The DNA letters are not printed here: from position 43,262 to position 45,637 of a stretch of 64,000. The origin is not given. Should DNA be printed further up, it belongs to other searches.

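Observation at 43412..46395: Seven-heme c-type cytochrome lipoprotein with TPR tail, beside a secreted coiled-coil protein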

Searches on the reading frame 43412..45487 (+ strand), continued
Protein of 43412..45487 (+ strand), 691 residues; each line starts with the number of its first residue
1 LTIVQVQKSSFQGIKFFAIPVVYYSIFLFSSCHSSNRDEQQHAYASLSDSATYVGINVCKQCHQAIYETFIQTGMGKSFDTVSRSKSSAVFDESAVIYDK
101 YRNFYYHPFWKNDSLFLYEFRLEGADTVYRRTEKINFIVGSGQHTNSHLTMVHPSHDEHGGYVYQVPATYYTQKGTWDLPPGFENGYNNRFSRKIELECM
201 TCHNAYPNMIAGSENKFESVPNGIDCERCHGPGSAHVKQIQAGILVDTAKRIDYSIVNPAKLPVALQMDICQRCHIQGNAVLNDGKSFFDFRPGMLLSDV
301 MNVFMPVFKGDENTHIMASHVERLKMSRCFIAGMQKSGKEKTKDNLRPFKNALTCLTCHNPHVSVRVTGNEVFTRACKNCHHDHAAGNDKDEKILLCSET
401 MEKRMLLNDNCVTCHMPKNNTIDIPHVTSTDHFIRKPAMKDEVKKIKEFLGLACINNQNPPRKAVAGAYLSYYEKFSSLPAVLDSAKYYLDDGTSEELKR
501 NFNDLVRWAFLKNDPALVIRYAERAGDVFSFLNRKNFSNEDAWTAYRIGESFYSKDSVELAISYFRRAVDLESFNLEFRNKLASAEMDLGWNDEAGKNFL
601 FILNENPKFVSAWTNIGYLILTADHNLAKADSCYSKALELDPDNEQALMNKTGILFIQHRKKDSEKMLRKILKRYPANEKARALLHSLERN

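Call 22: search_protein_families(library=pfam, proteins=[L016:2579-3607:+], max_evalue=0.001)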
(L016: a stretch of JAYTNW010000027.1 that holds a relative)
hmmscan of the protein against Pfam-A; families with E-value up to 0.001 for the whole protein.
L016:2579-3607:+ (342 aa): 1 family
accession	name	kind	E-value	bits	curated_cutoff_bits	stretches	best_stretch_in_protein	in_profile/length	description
PF02618.21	YceG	-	4.5e-78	262.9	32.4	1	42-330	2-275/275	YceG-like family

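Call 72: fold_search(model_id=the predicted structure, library=pdb)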
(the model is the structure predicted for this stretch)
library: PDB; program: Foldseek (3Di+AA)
matches with E <= 10: 1600; with E <= 0.001: 267
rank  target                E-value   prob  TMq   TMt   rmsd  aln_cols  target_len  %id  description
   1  8chy                  2.0e-08  1.00  0.25  0.57   5.4       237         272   23  Crystal structure of an 8-repeat consensus TPR superhelix with Zinc. (released 2024-02-21)
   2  9qhb                  3.6e-08  1.00  0.27  0.63   3.9       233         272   22  Crystal structure of 16-repeat CTPR protein with eliminated coordination sites (released 2025-10-22)
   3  9qhc_B                4.0e-08  1.00  0.27  0.62   4.3       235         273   22  Crystal structure of 8-repeat CTPR protein with eliminated coordination sites (released 2025-10-22)
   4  9qhc_A                6.2e-08  1.00  0.27  0.59   4.9       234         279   22  Crystal structure of 8-repeat CTPR protein with eliminated coordination sites (released 2025-10-22)
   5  1w3b_B                2.0e-07  1.00  0.24  0.43   4.5       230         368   17  The superhelical TPR domain of O-linked GlcNAc transferase reveals structural similarities to importin alpha. (released 2004-09-09)
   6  1w3b_A                2.8e-07  1.00  0.22  0.37   9.6       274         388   18  The superhelical TPR domain of O-linked GlcNAc transferase reveals structural similarities to importin alpha. (released 2004-09-09)
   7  8dth_B                4.5e-07  1.00  0.24  0.24   7.0       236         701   19  Cryo-EM structure of Arabidopsis SPY alternative conformation 2 (released 2023-03-08)
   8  8dtg_B                4.9e-07  1.00  0.25  0.23  12.8       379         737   15  Cryo-EM structure of Arabidopsis SPY alternative conformation 1 (released 2023-03-08)
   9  6eou                  7.0e-07  1.00  0.20  0.40  11.0       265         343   18  O-GlcNAc transferase TPR domain with the intellectual disability associated mutation L254F (released 2018-05-09)
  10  9gaw_P                7.4e-07  1.00  0.26  0.36   5.3       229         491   16  High-resolution structure of the Anaphase-promoting complex/cyclosome (APC/C) bound to co-activator Cdh1 (released 2024-08-14)
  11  8dti_A                1.4e-06  1.00  0.24  0.26   5.8       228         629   18  Cryo-EM structure of Arabidopsis SPY in complex with GDP-fucose (released 2023-03-08)
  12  7y4i_A                1.6e-06  1.00  0.23  0.20  14.0       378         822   14  Crystal structure of SPINDLY in complex with GDP (released 2022-12-07)
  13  5g05_H                1.8e-06  1.00  0.26  0.36   5.2       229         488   16  Cryo-EM structure of combined apo phosphorylated APC (released 2016-05-25)
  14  8dtg_A                1.8e-06  1.00  0.23  0.20  13.2       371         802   15  Cryo-EM structure of Arabidopsis SPY alternative conformation 1 (released 2023-03-08)
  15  4ui9_H                1.9e-06  1.00  0.26  0.36   5.3       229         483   16  Atomic structure of the human Anaphase-Promoting Complex (released 2015-06-17)
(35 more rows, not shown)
